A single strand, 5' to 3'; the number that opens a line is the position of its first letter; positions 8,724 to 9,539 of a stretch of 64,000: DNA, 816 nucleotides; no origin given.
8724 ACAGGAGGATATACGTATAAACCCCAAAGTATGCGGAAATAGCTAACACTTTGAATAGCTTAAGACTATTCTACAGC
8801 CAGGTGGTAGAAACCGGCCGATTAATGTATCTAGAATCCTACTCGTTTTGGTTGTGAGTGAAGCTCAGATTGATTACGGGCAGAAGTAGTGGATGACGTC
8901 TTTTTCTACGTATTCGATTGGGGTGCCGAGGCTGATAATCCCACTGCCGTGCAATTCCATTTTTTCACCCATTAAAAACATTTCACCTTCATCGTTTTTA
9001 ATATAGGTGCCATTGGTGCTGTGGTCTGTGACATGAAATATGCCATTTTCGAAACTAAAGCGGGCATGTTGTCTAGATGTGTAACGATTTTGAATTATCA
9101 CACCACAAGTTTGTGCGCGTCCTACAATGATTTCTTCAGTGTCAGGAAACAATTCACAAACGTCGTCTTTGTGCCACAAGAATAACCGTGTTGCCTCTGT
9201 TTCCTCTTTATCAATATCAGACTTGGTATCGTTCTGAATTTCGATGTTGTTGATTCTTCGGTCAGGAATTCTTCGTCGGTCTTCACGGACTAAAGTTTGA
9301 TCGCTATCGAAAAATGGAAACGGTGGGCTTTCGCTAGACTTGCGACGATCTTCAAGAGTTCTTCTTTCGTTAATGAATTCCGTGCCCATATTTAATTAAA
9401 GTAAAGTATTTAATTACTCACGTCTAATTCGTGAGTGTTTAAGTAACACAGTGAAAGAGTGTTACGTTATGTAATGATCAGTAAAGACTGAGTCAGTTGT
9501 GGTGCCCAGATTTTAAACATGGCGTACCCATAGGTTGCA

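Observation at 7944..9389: Tandem FHA-domain proteins sharing a bipartite arginine-cluster N-terminal module that recurs in two other proteins in this window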

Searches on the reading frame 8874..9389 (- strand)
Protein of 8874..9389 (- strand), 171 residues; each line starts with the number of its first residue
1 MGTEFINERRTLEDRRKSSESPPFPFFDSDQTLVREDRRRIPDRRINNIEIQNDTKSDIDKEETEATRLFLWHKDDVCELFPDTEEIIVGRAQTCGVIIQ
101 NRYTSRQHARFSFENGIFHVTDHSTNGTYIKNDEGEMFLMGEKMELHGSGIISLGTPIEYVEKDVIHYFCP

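Call 4: search_protein_families(library=pfam, proteins=[window:8874-9389:-], max_evalue=1)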
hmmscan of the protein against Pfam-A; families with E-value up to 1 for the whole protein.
window:8874-9389:- (171 aa): 2 families
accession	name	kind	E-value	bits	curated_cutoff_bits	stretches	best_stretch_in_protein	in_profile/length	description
PF00498.31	FHA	-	4.8e-12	46.6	20.7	1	87-155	1-67/67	FHA domain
PF16697.10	Yop-YscD_cpl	-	0.00021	21.9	33.2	1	84-135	16-68/94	Inner membrane component of T3SS, cytoplasmic domain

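Call 5: search_protein_families(library=ncbifam, proteins=[window:8874-9389:-], max_evalue=1)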
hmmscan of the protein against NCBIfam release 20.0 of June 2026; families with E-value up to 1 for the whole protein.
window:8874-9389:- (171 aa): 5 families
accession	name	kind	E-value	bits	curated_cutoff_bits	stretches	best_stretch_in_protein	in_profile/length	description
NF049868.1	FhaB_Rv0019c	equivalog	6.4e-11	42.5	125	1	60-133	60-135/158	FHA domain-containing protein FhaB/FipA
TIGR03354.1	VI_FHA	hypoth_equivalog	2.9e-07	30.7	120.25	1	80-147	19-87/420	type VI secretion system-associated FHA domain protein TagH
NF052573.1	HisKinEspAMyxo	equivalog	4.5e-05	21.7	1400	1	83-131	44-94/755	serine histidine kinase EspA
NF041660.2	oxygluDhInhib_OdhI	equivalog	0.00069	19.5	200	1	83-135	54-107/130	oxoglutarate dehydrogenase inhibitor Odhl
NF052403.1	ESX1TransRegEspM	equivalog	0.0008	18.4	550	1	68-134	11-78/367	ESX-1 type VII secretion system transcriptional regulator EspM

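Call 9: find_homologous_proteins(query=window:8874-9389:-)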
Query window:8874-9389:- (171 aa): 83 proteins with E <= 0.001 among 109 candidates.
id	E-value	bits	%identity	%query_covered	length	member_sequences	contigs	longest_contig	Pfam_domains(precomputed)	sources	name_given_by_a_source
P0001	6.9e-105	366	92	100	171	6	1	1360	PF00498.32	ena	-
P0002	2.5e-89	315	81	100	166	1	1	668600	PF00498.32,PF16697.11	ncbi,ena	-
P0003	1.4e-88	313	81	100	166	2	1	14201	PF00498.32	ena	-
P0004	3.1e-88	312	81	100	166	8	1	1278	PF00498.32,PF16697.11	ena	-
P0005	4.7e-88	311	81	100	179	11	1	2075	PF00498.32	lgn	-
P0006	7.2e-88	311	80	100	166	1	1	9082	PF00498.32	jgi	jgi:hypothetical protein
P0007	2.0e-87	309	80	100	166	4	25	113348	PF00498.32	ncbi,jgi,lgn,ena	jgi:hypothetical protein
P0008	3.9e-87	308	80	100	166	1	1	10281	PF00498.32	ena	-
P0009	4.8e-87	308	80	100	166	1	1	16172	PF00498.32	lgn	-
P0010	7.0e-87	307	80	100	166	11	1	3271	PF00498.32,PF16697.11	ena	-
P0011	2.3e-86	306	78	100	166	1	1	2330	PF00498.32,PF16697.11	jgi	jgi:hypothetical protein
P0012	3.9e-86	305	80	100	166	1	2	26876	PF00498.32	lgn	-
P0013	1.6e-85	303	80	100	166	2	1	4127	PF00498.32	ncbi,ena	-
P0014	1.7e-85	303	76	100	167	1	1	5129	PF00498.32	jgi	-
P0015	2.1e-85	303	78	100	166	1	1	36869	PF00498.32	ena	-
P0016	3.9e-85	302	76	100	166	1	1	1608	PF00498.32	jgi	jgi:hypothetical protein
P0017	4.4e-85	302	78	100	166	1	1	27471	PF00498.32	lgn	-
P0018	7.1e-85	301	78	100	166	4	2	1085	PF00498.32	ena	-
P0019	4.3e-84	298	75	100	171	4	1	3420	PF00498.32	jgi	-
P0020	1.0e-83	297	77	100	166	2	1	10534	PF00498.32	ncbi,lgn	-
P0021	1.3e-83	297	76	100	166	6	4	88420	PF00498.32,PF16697.11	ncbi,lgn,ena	-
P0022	2.4e-83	296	77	100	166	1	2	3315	PF00498.32,PF16697.11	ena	-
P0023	3.9e-83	295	76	100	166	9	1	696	PF00498.32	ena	-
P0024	6.0e-83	295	76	100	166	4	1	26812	PF00498.32,PF16697.11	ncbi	ncbi:MAG: FHA domain-containing protein [Gammaproteobacteria bacterium]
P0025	3.8e-82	292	75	100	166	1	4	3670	PF00498.32,PF16697.11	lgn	-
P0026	5.5e-82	291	75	100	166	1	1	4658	PF00498.32,PF16697.11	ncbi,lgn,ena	-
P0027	6.5e-82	291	82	89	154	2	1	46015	PF00498.32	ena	-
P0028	1.7e-81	290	75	100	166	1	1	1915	PF00498.32,PF16697.11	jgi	-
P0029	3.9e-81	289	73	100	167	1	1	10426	PF00498.32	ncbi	-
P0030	4.0e-81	289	71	100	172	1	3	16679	PF00498.32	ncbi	ncbi:MAG: FHA domain-containing protein [Gammaproteobacteria bacterium]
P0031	9.2e-81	287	74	100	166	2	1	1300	PF00498.32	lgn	-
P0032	1.0e-80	287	74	98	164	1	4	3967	PF00498.32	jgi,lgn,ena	-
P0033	8.6e-79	281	75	100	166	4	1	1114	PF00498.32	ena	-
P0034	2.5e-78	280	78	93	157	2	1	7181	PF00498.32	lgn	-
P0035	6.4e-74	265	70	100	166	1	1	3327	PF00498.32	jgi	-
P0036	2.4e-73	263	71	100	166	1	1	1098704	PF00498.32,PF16697.11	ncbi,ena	-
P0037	1.6e-72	261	70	100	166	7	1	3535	PF00498.32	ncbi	-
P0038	7.2e-72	259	68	100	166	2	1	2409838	PF00498.32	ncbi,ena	-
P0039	1.7e-71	257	68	100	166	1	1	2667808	PF00498.32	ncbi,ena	-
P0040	6.1e-71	256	65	100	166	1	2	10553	PF00498.32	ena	-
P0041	8.5e-71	255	69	100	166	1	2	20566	PF00498.32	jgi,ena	-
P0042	9.6e-71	255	69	100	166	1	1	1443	PF00498.32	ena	-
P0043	2.1e-70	254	66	100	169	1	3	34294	PF00498.32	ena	-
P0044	2.6e-70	253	68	100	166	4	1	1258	PF00498.32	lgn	-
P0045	2.6e-70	253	71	94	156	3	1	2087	PF00498.32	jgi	jgi:hypothetical protein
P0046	4.3e-70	253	65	100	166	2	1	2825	PF00498.32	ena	-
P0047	5.3e-70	252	71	88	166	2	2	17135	PF00498.32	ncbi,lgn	-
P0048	1.1e-69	251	68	100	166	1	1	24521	PF00498.32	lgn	-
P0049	1.7e-69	251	69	96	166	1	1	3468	PF00498.32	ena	-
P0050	1.5e-68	248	67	100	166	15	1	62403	PF00498.32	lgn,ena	-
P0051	5.2e-68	246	68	99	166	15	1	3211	PF00498.32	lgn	-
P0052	2.1e-66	241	65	100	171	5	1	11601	PF00498.32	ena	-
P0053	3.2e-62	227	62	100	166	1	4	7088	PF00498.32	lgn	-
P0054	7.1e-47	177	51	95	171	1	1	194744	PF00498.32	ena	-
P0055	4.6e-45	171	66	75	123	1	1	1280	PF00498.32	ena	-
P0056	6.5e-45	171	45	99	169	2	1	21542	PF00498.32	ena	-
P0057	4.4e-44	168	47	99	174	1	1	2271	PF00498.32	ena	-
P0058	7.1e-44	167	46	99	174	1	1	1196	PF00498.32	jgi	-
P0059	8.6e-44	167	47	99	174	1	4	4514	PF00498.32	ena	-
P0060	9.8e-44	167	46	99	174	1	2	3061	PF00498.32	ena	-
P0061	1.4e-43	166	46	99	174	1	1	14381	PF00498.32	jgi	jgi:hypothetical protein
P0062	5.5e-43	165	47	99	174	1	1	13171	PF00498.32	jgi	jgi:hypothetical protein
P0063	1.0e-42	164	46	95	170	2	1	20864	PF00498.32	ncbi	-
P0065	1.4e-41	160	48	95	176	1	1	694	PF00498.32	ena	-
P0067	8.1e-34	135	43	95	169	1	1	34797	PF00498.32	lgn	-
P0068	1.5e-33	134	44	95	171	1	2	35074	PF00498.32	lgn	-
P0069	8.0e-20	89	41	86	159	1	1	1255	PF00498.32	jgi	jgi:hypothetical protein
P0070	3.9e-16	77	43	59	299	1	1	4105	PF00498.32,PF00211.26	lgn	-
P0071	4.8e-14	70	41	60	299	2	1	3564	PF00498.32,PF00211.26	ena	-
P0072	5.3e-13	67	42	57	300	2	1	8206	PF00498.32,PF00211.26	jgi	jgi:class 3 adenylate cyclase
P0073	9.7e-13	66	38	64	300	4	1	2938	PF00498.32,PF00211.26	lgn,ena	-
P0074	9.8e-13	66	39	58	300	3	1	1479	PF00498.32,PF00211.26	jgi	jgi:adenylate cyclase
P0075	1.9e-12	65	39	60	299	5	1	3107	PF00498.32,PF00211.26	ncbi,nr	ncbi:MAG TPA: adenylate/guanylate cyclase domain-containing protein [Sideroxyarcus sp.]|nr:adenylate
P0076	2.7e-12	65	37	60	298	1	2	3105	PF00498.32,PF00211.26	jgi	jgi:class 3 adenylate cyclase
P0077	3.4e-12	64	41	52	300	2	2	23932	PF00498.32,PF00211.26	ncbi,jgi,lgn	jgi:adenylate cyclase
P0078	5.0e-12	64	41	53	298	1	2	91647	PF00498.32,PF16697.11,PF00211.26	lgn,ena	-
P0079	2.8e-11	61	37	60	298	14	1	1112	PF00498.32,PF00211.26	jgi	jgi:adenylate cyclase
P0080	6.1e-11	60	38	55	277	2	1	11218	PF00498.32,PF00211.26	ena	-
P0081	1.2e-10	59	37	52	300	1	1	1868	PF00498.32,PF00211.26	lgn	-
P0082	2.0e-10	59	41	49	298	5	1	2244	PF00498.32,PF00211.26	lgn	-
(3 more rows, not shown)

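Call 11: find_encoding_contigs(protein=P0038, flank=10000, max_places=2)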
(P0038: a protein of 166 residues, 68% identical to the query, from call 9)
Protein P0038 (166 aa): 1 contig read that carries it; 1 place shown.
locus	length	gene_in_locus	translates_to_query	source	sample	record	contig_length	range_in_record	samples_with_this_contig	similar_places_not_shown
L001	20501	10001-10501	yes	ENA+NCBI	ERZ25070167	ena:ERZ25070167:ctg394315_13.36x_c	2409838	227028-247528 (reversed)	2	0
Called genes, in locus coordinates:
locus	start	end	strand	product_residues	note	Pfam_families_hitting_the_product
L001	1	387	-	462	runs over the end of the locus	PF11741:AMIN, PF01520:Amidase_3, PF01476:LysM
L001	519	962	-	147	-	PF02367:TsaE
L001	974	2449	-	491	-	PF03853:YjeF_N, PF01256:Carb_kinase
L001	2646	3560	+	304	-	PF08331:QueG_DUF1730, PF13187:Fer4_9 (faint), PF13237:Fer4_10 (faint), PF13484:Fer4_16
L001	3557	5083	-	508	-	PF00342:PGI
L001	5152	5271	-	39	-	-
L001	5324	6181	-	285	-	PF02569:Pantoate_ligase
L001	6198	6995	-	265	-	PF02548:Pantoate_transf, PF01177:Asp_Glu_race (weak)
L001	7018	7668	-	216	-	PF01712:dNK, PF02223:Thymidylate_kin (weak), PF13238:AAA_18 (weak), PF13671:AAA_33 (faint)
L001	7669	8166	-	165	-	PF01288:HPPK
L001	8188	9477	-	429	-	PF01743:PolyA_pol, PF12627:PolyA_pol_RNAbd, PF12626:PolyA_pol_arg_C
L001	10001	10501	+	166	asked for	PF00498:FHA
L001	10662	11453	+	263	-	PF16697:Yop-YscD_cpl, PF00498:FHA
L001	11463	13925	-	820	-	PF08534:Redoxin, PF00578:AhpC-TSA, PF13432:TPR_16 (faint), PF14559:TPR_19 (faint)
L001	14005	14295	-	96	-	PF01381:HTH_3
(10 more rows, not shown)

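Call 12: find_encoding_contigs(protein=P0054, flank=10000, max_places=2)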
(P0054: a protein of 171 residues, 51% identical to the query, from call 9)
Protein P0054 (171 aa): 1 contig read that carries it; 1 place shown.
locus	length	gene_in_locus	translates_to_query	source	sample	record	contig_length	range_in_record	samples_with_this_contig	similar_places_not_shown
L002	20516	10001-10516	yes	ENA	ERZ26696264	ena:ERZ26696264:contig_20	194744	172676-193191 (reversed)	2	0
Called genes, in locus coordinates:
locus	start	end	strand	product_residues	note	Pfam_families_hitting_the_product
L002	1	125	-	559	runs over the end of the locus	?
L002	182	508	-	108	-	PF02699:YajC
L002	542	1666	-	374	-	PF01702:TGT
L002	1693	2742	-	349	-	PF02547:Queuosine_synth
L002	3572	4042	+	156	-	PF22381:Staph_reg_Sar_Rot, PF01047:MarR, PF12802:MarR_2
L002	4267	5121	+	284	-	PF04972:BON, PF05359:DUF748 (faint), PF00691:OmpA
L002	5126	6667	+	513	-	-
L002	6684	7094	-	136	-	-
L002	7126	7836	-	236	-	PF00702:Hydrolase, PF13419:HAD_2, PF13242:Hydrolase_like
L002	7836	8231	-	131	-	PF01894:YjbQ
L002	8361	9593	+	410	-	PF04551:GcpE, PF26540:GcpE_C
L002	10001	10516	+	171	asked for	PF00498:FHA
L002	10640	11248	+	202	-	PF00498:FHA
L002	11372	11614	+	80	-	-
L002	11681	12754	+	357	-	-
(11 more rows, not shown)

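Call 44: list_cluster_members(proteins=[P0084, window:8874-9389:-, window:44878-45375:+])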
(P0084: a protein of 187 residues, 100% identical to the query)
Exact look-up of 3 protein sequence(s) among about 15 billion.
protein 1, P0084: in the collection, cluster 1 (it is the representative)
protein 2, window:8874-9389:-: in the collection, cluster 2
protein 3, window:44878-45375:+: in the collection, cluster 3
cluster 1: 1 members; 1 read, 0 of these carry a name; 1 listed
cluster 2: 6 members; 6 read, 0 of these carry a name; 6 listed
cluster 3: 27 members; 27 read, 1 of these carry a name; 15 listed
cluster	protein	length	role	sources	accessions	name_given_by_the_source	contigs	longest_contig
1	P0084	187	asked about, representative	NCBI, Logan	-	-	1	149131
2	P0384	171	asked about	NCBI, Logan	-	-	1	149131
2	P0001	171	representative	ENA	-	-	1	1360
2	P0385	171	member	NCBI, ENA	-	-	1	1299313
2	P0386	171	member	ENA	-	-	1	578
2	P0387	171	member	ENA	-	-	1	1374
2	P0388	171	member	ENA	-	-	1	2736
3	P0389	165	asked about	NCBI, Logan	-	-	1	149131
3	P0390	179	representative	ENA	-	-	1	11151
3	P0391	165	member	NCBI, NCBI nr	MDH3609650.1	MAG: DUF5658 family protein [Gammaproteobacteria bacterium] | DUF5658 family protein [Gammaproteobacteria bacterium]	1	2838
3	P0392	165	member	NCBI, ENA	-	-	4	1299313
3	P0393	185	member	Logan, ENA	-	-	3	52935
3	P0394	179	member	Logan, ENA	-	-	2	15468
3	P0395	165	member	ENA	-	-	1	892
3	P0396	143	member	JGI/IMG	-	-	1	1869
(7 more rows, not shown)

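Call 50: predict_structure(alignment_id=A5)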
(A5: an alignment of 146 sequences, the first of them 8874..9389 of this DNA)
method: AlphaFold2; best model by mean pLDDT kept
length: 171 residues; sequences in the alignment: 146
mean_pLDDT: 80.3   pTM: 0.56
mean pLDDT of the five models: 80.3, 79.5, 78.6, 78.3, 77.1
residues with pLDDT >= 90: 79; 70-90: 44; 50-70: 33; < 50: 15
segments of 3 or more residues with pLDDT < 50: 1-3, 52-63
pLDDT, mean of each block of 10 residues (from residue 1): 51 59 83 82 59 47 65 90 89 92 94 91 94 92 92 93 89 80
secondary structure, 60 per line:
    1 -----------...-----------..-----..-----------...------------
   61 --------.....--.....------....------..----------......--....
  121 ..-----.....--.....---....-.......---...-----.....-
elements in order: E69-73 E76-80 E87-90 E109-114 E117-122 E128-132 E135-139 E143-146 E148-154 E166-170

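Call 70: fold_search(model_id=the predicted structure, library=pdb)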
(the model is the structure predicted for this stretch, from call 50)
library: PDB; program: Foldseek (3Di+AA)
matches with E <= 10: 325; with E <= 0.001: 100
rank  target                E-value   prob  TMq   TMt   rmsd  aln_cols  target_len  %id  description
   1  5a8i                  2.7e-07  1.00  0.47  0.67   3.1       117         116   22  Crystal structure of the FHA domain of ArnA from Sulfolobus acidocaldarius (released 2016-06-22)
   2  6ccd                  3.3e-07  1.00  0.49  0.83   2.1       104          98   18  The crystal structure of Mycobacterium tuberculosis Rv1747 FHA-1 (released 2018-06-20)
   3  3unn_A                1.1e-06  1.00  0.44  0.66   3.5       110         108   20  Monomeric structure of the human MDC1 FHA domain in complex with an MDC1 phospho-T4 peptide (released 2012-01-25)
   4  8p5x_G                2.7e-06  1.00  0.46  0.72   4.3       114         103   21  Single particle cryo-EM structure of the complex between Corynebacterium glutamicum homohexameric 2-oxoglutarate dehyd (released 2023-08-16)
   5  6i2p_E                3.2e-06  1.00  0.46  0.72   4.2       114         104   22  Crystal structure of the Mycobacterium tuberculosis PknB kinase domain (L33E mutant) in complex with its substrate Gar (released 2019-05-22)
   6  3unm_B                3.4e-06  1.00  0.44  0.66   3.6       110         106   20  Crystal Structure of The Human MDC1 FHA Domain (released 2012-01-25)
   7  4qcj                  4.1e-06  1.00  0.47  0.76   3.2       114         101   21  Crystal Structure of OdhI from Corynebacterium glutamicum (released 2014-07-02)
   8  3poa_A                4.8e-06  1.00  0.45  0.77   2.6       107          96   21  Structural and functional analysis of phosphothreonine-dependent FHA domain interactions (released 2011-01-26)
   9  3umz_A                5.1e-06  1.00  0.44  0.67   3.5       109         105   19  Crystal Structure of the human MDC1 FHA Domain (released 2012-01-25)
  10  5yyz_A                5.7e-06  1.00  0.47  0.76   2.7       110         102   20  Crystal structure of the MEK1 FHA domain in complex with the HOP1 pThr318 peptide. (released 2018-10-17)
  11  7rj3_B                6.0e-06  1.00  0.46  0.71   4.1       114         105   21  Crystal Structure of the Forkhead Associated (FHA) Domain of the Glycogen Accumulation Regulator (GarA) from Mycobacte (released 2021-07-28)
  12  6i2p_D                6.3e-06  1.00  0.46  0.66   4.2       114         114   22  Crystal structure of the Mycobacterium tuberculosis PknB kinase domain (L33E mutant) in complex with its substrate Gar (released 2019-05-22)
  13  3oun_A                6.7e-06  1.00  0.43  0.77   2.8       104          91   20  Crystal structure of the FhaA FHA domain complexed with the intracellular domain of Rv3910 (released 2012-02-08)
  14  3i6w_A                6.7e-06  1.00  0.47  0.23   3.4       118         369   22  Structure and Activation Mechanism of the CHK2 DNA-Damage Checkpoint Kinase (released 2009-11-10)
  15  3i6w_B                6.7e-06  1.00  0.47  0.22   3.4       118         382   22  Structure and Activation Mechanism of the CHK2 DNA-Damage Checkpoint Kinase (released 2009-11-10)
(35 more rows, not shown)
